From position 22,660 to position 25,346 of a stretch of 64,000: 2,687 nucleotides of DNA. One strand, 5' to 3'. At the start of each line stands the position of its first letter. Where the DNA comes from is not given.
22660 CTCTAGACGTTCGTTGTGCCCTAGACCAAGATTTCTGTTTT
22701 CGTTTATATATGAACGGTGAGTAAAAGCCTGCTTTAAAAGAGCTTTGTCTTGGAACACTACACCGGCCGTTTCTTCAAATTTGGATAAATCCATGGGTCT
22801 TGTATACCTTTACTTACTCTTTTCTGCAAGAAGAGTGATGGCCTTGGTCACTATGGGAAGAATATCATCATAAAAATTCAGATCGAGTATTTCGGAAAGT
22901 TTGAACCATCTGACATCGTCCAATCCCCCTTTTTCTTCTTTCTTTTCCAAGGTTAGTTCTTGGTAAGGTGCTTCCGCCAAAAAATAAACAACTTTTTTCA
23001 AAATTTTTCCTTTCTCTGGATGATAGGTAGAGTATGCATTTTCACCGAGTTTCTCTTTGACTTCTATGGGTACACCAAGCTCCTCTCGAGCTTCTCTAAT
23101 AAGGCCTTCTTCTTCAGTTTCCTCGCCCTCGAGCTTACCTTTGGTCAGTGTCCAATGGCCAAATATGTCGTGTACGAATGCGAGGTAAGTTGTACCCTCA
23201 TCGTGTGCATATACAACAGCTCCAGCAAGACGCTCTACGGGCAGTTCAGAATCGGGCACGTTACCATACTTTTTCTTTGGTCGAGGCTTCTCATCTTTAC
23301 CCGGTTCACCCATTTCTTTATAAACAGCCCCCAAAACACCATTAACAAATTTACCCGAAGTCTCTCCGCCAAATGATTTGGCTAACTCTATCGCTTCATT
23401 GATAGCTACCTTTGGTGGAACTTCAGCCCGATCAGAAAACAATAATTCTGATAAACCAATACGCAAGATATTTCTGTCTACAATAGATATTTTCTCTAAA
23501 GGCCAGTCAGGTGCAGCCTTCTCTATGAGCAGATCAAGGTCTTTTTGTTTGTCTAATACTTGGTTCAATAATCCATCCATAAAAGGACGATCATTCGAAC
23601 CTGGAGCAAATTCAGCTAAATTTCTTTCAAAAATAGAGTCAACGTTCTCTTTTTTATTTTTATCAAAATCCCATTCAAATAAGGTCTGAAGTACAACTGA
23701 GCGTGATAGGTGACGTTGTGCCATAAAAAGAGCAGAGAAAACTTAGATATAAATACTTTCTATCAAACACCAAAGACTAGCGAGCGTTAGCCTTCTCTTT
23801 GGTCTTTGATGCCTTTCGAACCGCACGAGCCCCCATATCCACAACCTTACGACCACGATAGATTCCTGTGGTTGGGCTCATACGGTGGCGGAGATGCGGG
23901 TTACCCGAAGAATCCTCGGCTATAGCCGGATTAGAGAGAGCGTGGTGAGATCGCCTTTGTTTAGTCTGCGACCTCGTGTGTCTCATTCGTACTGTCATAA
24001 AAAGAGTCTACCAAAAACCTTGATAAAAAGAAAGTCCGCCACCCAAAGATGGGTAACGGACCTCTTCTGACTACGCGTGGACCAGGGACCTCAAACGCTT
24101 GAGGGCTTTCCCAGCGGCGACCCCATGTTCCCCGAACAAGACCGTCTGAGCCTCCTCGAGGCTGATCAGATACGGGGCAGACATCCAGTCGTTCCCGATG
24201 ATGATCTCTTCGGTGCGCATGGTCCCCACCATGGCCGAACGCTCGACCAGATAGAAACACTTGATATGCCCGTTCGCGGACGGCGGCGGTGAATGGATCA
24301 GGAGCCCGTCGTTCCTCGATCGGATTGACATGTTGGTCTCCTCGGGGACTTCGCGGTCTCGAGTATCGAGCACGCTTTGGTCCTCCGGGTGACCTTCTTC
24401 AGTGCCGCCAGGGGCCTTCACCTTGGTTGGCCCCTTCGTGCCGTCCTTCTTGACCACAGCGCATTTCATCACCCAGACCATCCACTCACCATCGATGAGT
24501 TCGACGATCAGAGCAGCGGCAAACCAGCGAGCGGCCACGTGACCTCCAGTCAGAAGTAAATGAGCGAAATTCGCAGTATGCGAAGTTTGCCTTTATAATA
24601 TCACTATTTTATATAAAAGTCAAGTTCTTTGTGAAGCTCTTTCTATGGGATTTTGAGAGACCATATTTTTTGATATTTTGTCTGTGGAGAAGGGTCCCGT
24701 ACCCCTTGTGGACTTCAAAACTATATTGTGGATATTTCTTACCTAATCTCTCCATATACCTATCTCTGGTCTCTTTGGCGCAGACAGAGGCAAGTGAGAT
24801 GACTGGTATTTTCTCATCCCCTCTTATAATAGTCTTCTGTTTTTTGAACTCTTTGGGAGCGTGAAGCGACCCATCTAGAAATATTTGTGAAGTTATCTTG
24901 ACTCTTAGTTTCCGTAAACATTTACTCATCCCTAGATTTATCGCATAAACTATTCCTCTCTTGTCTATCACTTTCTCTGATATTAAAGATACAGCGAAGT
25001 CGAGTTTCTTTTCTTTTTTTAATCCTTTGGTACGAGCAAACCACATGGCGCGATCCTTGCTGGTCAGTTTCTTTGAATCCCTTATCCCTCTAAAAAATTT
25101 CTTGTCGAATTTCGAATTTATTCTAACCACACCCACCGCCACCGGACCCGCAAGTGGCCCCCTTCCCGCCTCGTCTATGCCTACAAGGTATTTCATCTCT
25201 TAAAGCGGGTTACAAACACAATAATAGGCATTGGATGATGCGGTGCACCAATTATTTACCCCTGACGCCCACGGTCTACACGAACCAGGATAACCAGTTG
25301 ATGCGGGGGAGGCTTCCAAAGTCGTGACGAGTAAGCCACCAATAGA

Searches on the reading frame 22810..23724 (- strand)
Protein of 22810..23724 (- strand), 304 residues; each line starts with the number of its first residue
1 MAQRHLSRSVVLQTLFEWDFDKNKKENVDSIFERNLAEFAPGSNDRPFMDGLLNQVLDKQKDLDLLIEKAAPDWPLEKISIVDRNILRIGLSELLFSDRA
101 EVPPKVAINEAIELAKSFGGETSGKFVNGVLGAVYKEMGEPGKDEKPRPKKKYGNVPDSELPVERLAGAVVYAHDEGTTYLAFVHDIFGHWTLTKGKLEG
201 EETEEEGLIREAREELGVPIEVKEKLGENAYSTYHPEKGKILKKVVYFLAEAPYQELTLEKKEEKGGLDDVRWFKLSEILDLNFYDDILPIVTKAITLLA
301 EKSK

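Call 13: search_protein_families(library=pfam, proteins=[window:22810-23724:-])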
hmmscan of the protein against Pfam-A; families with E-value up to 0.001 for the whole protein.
window:22810-23724:- (304 aa): 2 families
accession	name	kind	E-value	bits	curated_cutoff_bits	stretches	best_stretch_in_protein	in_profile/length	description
PF01029.23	NusB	-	2e-34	119.2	23.1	1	7-136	3-133/133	NusB family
PF00293.34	NUDIX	-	1.7e-12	48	21.1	1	186-284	25-123/134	NUDIX domain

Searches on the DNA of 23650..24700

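Call 15: search_rna_families(source=window, start=23650, end=24700, threshold=evalue, max_evalue=1)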
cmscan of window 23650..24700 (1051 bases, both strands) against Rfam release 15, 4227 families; matches with E-value up to 1: 1.
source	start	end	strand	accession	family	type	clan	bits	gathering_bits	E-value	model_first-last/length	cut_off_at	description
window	24454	24496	-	RF01136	sR28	Gene; snRNA; snoRNA; CD-box;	-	13.7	39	0.81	1-55/55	no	Small nucleolar RNA sR28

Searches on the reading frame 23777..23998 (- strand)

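Call 36: search_protein_families(library=pfam, proteins=[window:23777-23998:-], max_evalue=1)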
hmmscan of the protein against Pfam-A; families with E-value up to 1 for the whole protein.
window:23777-23998:- (73 aa): 1 family
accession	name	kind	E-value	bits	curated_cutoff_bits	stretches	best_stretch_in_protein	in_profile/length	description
PF01783.29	Ribosomal_L32p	-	1.4e-12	48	21.3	1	6-54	6-55/56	Ribosomal L32p protein family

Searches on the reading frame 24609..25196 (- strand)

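Call 13: search_protein_families(library=pfam, proteins=[window:24609-25196:-])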
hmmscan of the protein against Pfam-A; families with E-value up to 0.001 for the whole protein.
window:24609-25196:- (195 aa): 1 family
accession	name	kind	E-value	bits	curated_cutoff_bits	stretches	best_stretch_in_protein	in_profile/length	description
PF01351.25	RNase_HII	-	3.6e-32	112.3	25.8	1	5-189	1-197/199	Ribonuclease HII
